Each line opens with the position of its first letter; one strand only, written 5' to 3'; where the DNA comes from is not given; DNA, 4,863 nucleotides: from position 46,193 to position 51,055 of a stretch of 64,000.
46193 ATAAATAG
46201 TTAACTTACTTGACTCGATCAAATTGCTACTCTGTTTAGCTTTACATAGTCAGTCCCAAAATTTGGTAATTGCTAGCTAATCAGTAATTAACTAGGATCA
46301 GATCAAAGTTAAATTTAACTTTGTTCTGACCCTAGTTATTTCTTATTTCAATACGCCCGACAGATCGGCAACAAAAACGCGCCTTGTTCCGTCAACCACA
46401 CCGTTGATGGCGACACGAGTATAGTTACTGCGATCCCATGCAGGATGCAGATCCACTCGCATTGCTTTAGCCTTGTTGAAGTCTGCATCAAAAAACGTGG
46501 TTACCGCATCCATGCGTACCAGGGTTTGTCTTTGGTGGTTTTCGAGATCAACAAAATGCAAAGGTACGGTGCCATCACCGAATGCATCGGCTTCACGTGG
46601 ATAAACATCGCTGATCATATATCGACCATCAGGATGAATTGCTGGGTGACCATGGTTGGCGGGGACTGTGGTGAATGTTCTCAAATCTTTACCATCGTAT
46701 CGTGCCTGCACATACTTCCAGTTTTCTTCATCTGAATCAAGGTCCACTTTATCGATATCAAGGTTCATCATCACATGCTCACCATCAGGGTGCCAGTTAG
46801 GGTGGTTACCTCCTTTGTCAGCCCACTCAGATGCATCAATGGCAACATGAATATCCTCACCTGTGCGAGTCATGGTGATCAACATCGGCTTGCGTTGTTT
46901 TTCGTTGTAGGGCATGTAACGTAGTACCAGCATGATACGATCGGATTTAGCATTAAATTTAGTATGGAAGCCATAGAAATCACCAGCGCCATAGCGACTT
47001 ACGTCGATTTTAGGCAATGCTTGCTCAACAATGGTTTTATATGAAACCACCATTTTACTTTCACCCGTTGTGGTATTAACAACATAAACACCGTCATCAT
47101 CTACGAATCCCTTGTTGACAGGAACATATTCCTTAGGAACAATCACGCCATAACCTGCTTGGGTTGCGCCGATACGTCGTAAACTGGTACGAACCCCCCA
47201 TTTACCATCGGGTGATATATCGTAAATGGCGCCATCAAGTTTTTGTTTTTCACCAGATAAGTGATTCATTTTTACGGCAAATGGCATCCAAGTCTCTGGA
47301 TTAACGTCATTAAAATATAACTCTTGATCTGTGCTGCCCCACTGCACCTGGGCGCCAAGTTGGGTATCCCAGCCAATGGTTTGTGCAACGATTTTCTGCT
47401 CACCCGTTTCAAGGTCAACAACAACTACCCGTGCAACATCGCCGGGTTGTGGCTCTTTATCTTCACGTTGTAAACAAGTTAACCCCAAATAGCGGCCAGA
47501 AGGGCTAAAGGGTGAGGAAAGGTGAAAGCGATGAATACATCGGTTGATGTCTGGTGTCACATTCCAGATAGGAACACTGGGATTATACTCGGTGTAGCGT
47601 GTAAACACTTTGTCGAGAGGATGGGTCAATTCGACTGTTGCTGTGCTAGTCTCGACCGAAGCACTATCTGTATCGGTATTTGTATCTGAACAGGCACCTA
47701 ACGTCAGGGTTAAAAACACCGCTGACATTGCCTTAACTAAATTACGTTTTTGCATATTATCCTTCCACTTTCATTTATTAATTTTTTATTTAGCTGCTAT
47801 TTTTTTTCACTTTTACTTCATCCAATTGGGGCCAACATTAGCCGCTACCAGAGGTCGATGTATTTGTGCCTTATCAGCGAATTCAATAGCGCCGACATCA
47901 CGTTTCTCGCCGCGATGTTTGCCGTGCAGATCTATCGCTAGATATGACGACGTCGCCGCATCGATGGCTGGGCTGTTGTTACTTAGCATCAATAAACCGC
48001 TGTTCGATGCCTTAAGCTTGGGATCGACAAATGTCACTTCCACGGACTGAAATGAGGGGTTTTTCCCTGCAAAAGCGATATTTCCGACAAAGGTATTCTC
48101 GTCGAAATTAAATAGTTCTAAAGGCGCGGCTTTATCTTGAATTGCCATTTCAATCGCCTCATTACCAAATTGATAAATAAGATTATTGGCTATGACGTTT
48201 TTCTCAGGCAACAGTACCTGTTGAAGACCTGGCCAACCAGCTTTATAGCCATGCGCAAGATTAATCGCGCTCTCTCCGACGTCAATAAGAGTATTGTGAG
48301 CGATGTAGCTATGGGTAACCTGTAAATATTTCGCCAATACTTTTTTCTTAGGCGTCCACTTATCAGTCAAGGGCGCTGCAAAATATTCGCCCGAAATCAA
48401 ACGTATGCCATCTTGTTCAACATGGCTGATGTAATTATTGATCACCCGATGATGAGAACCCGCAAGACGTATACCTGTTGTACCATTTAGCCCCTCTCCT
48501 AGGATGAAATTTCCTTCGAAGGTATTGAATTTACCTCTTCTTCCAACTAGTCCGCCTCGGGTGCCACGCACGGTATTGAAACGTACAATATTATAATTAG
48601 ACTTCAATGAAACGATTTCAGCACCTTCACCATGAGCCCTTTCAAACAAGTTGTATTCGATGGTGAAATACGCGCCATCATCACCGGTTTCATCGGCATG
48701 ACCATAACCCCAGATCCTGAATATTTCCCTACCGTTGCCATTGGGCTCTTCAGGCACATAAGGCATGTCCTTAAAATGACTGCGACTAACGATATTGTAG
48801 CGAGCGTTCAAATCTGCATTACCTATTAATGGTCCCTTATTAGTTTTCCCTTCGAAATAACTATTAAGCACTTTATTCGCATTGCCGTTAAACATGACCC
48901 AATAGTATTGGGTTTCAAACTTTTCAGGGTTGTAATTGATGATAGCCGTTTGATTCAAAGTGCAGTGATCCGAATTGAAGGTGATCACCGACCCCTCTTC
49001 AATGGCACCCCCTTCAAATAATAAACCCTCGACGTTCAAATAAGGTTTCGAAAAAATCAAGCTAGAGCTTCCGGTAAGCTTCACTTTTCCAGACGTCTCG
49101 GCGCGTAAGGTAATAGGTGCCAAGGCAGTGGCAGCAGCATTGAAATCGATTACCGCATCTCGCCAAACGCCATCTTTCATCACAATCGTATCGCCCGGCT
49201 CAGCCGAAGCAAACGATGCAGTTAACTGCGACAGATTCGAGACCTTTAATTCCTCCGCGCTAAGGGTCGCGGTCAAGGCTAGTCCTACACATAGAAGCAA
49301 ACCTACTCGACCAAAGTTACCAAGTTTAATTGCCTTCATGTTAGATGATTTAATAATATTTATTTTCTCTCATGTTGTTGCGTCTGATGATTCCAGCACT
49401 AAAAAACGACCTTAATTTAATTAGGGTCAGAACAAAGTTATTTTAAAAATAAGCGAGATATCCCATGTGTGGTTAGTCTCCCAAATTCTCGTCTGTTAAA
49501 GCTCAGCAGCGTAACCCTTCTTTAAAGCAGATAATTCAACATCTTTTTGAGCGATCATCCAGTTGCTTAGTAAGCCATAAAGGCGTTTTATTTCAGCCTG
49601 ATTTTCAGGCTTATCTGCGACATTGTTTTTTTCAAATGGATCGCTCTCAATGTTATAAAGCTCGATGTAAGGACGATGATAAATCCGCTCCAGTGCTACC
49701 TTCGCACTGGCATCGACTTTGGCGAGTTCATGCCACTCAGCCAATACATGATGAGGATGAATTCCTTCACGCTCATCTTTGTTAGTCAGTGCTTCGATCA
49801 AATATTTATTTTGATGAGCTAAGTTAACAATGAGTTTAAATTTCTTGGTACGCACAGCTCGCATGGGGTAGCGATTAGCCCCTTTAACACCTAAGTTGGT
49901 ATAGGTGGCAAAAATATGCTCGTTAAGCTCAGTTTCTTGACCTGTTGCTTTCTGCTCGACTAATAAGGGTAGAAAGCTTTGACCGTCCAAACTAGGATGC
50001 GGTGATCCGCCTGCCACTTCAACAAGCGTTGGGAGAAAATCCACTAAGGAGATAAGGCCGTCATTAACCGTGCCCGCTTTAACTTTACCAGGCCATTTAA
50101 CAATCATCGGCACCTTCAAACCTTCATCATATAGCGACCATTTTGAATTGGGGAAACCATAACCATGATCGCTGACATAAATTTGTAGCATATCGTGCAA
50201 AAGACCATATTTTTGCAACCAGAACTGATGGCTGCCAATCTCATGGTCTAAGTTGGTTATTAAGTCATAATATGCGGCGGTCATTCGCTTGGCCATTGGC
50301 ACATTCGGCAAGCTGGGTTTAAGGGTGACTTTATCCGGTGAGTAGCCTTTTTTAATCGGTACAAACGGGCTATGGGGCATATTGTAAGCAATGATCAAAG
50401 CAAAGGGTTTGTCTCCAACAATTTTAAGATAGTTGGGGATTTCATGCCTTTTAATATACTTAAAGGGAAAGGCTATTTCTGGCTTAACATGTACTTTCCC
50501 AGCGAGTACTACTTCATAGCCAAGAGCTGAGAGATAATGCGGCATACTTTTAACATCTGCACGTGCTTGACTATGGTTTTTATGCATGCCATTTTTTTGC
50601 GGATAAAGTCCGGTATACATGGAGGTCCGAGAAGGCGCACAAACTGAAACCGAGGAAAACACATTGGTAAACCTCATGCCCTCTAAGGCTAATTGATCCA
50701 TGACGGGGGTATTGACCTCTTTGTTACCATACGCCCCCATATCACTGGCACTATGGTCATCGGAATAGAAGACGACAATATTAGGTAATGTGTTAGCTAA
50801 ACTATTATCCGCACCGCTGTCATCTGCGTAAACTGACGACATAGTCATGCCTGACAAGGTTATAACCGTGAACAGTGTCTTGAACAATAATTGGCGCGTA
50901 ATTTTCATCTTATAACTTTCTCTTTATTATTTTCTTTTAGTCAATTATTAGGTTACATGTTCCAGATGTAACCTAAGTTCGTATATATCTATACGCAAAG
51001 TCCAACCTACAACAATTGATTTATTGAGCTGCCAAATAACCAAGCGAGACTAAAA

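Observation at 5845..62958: One promoter-operator module cloned six times with exact spacing: a complete regulon readable from sequence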

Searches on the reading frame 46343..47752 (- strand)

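Call 8: search_protein_families(library=pfam, proteins=[window:46343-47752:-])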
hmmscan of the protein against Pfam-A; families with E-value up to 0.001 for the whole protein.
window:46343-47752:- (469 aa): 0 families

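Call 19: search_protein_families(library=ncbifam, proteins=[window:46343-47752:-], max_evalue=0.01)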
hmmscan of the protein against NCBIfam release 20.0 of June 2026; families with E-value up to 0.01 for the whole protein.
window:46343-47752:- (469 aa): 1 family
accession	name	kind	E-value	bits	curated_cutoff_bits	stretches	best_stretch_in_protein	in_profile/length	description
NF053518.1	DipepPtdsDpp5Prph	equivalog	7.1e-05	21.5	900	1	78-163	251-330/655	dipeptidyl-peptidase Dpp5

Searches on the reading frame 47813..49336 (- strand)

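Call 9: search_protein_families(library=pfam, proteins=[window:47813-49336:-])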
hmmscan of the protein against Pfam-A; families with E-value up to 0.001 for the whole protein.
window:47813-49336:- (507 aa): 1 family
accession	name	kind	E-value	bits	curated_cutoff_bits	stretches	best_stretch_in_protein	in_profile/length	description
PF14592.12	Chondroitinas_B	-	8.1e-52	177.1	24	1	32-406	1-373/426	Chondroitinase B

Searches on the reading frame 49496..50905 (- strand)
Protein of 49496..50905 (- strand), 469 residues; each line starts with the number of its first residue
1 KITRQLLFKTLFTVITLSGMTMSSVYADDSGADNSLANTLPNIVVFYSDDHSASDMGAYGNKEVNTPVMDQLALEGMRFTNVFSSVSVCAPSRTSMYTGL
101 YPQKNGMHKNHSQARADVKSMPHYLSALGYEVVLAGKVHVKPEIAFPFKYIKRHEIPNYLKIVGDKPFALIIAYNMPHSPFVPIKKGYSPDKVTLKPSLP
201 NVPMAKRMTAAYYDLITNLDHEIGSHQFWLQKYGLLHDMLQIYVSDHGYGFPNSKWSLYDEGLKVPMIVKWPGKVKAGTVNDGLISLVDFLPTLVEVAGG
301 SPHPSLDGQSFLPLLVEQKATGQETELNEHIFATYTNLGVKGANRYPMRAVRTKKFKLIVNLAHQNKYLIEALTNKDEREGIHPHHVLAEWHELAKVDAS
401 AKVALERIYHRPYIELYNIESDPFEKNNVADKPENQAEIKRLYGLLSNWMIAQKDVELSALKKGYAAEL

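Call 9: search_protein_families(library=pfam, proteins=[window:49496-50905:-])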
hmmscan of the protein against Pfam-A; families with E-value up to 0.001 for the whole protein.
window:49496-50905:- (469 aa): 3 families
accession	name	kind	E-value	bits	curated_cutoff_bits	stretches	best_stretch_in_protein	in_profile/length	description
PF00884.28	Sulfatase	-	6.6e-43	147.6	25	2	158-299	155-300/301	Sulfatase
PF16347.10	SGSH_C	-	2e-20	74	29.3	1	255-373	8-121/154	N-sulphoglucosamine sulphohydrolase, C-terminal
PF01663.27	Phosphodiest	-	2.2e-06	28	23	1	63-117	18-72/342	Type I phosphodiesterase / nucleotide pyrophosphatase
